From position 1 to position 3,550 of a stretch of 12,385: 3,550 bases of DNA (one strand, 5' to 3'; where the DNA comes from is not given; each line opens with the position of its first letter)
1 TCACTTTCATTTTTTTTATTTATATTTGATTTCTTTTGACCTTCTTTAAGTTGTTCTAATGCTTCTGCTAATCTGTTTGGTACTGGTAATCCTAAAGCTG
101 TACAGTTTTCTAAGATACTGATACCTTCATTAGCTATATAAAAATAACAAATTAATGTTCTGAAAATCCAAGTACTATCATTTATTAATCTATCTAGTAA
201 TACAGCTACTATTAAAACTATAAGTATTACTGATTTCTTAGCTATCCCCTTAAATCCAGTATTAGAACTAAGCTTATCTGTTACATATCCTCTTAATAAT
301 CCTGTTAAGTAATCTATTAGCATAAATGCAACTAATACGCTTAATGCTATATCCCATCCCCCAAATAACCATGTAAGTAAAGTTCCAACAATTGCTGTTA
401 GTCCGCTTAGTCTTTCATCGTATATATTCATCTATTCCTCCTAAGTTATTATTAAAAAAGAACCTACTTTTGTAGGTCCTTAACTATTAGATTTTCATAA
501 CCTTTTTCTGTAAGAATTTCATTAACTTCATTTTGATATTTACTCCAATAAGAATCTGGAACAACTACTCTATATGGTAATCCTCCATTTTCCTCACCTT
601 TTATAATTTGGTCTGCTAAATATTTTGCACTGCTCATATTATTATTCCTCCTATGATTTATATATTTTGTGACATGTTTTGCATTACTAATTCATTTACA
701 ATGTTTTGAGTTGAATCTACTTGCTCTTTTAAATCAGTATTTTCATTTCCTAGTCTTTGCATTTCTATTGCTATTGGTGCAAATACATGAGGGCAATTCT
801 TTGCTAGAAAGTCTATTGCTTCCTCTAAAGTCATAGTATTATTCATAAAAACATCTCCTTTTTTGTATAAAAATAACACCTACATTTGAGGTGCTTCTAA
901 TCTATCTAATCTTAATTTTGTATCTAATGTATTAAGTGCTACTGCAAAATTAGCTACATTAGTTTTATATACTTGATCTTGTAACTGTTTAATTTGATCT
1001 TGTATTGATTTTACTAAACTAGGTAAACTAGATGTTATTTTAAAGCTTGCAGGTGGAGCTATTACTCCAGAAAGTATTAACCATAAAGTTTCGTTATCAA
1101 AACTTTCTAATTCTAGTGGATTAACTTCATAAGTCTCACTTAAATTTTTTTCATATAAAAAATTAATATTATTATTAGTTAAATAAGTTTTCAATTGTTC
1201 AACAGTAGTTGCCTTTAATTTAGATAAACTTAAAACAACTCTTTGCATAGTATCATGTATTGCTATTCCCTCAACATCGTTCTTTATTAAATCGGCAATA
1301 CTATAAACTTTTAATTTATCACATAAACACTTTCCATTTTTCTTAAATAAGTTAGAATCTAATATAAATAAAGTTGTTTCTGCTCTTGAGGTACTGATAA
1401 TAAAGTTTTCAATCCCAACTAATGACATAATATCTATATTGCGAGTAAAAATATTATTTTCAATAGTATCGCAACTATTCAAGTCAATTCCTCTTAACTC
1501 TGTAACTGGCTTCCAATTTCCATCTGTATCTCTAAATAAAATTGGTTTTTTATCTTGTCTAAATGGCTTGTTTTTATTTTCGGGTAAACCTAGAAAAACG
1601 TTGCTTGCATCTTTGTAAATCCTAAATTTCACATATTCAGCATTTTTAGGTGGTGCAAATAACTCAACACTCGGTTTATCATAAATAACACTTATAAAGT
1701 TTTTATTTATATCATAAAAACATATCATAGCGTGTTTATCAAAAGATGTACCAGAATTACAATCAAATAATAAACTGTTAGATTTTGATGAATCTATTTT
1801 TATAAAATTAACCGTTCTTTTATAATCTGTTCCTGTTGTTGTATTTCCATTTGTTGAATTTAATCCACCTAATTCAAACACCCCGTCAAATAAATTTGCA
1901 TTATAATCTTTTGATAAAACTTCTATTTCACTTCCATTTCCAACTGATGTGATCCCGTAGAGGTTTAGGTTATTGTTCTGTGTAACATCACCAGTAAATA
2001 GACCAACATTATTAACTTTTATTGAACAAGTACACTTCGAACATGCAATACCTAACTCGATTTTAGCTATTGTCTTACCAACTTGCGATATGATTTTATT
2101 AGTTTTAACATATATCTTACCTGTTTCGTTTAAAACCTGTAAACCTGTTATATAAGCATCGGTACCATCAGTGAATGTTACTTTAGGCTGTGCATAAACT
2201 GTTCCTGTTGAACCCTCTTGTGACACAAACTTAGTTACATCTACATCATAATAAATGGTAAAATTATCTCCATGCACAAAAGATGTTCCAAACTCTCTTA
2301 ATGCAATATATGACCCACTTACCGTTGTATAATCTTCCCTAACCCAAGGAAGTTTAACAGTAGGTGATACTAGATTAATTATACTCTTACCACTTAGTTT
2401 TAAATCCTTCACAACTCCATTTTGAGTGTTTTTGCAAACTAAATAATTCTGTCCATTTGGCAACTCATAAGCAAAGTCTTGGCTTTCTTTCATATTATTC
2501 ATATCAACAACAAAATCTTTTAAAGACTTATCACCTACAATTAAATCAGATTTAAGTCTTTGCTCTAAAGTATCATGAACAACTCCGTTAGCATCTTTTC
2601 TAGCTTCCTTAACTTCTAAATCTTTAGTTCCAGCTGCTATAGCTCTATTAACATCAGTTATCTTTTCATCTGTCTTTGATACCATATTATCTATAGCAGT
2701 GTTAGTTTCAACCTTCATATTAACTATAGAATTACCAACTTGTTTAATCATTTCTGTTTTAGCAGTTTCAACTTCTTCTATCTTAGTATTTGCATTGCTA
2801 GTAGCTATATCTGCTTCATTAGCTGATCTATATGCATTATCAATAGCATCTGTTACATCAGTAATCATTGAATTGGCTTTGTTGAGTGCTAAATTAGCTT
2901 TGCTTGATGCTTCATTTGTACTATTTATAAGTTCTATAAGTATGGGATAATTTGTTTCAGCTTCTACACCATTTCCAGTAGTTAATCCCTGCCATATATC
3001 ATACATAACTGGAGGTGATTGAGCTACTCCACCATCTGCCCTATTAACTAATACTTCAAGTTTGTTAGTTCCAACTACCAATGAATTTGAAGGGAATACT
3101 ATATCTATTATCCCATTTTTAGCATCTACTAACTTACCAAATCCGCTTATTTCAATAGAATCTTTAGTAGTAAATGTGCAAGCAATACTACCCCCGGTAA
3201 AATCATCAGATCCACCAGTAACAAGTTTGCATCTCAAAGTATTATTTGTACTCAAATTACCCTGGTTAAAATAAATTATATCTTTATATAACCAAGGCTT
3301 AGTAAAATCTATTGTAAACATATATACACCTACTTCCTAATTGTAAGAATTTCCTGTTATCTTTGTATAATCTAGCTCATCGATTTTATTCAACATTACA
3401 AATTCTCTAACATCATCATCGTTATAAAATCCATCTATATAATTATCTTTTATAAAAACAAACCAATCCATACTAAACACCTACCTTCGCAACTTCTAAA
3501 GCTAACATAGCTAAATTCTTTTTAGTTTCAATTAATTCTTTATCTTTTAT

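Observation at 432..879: Two small unassigned ORFs and an internal terminator between receptor-binding gene and holin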

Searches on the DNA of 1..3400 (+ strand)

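Call 8: search_dna_similar(query=window:1-3400:+, collection=phages, mode=distant, max_rows=25)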
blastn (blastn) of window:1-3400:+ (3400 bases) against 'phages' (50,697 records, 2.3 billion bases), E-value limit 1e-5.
Records with a match: 12; places in all: 12; records where one place covers at least 80% of the query: 0.
Best place of each record, by identity: 60-80% 12.
By first word of the organism name: Clostridium 11; Terrisporobacter 1.
By host as written in the record: Clostridium tetani ATCC 453 4; Clostridium perfringens 5147-97 2; - 2; Terrisporobacter petrolearius ELB 1; Clostridium sp. 1; Clostridium perfringens 1; Clostridium botulinum BKT2873 1.
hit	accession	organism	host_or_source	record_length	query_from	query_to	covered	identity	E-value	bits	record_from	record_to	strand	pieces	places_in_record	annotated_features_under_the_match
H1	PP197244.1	Terrisporobacter phage TPELB_ph1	Terrisporobacter petrolearius ELB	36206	29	430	12%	69.5%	3e-32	148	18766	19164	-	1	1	holin | hypothetical protein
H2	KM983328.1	Clostridium phage phiCT453B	Clostridium tetani ATCC 453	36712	25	374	10%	72.4%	5e-43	183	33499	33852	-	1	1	holin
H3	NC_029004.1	Clostridium phage phiCT453B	Clostridium tetani ATCC 453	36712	25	374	10%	72.4%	5e-43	183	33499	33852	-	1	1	holin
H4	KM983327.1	Clostridium phage phiCT453A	Clostridium tetani ATCC 453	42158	25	374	10%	71.9%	2e-40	174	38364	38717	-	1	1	holin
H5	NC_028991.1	Clostridium phage phiCT453A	Clostridium tetani ATCC 453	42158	25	374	10%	71.9%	2e-40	174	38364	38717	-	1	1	holin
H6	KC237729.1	Clostridium phage vB_CpeS-CP51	Clostridium perfringens 5147-97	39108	33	386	10%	69.3%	1e-25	126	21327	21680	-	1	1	putative holin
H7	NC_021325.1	Clostridium phage vB_CpeS-CP51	Clostridium perfringens 5147-97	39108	33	386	10%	69.3%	1e-25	126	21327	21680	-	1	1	holin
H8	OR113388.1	Clostridium phage vB_CtyS-FA88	Clostridium sp.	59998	31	380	10%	67.6%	7e-22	113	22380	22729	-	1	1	CPH1: putative holin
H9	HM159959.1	Clostridium phage phiCTP1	-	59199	51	380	10%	68.7%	1e-24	123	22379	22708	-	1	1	predicted holin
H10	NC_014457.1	Clostridium phage phiCTP1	-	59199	51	380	10%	68.7%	1e-24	123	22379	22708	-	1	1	holin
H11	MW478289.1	Clostridium phage phiCp-A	Clostridium perfringens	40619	31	263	7%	72.2%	1e-24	123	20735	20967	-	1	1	holin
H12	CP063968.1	Clostridium phage CWou-2020b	Clostridium botulinum BKT2873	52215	30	144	3%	73.7%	3e-7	64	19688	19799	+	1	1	phage holin family protein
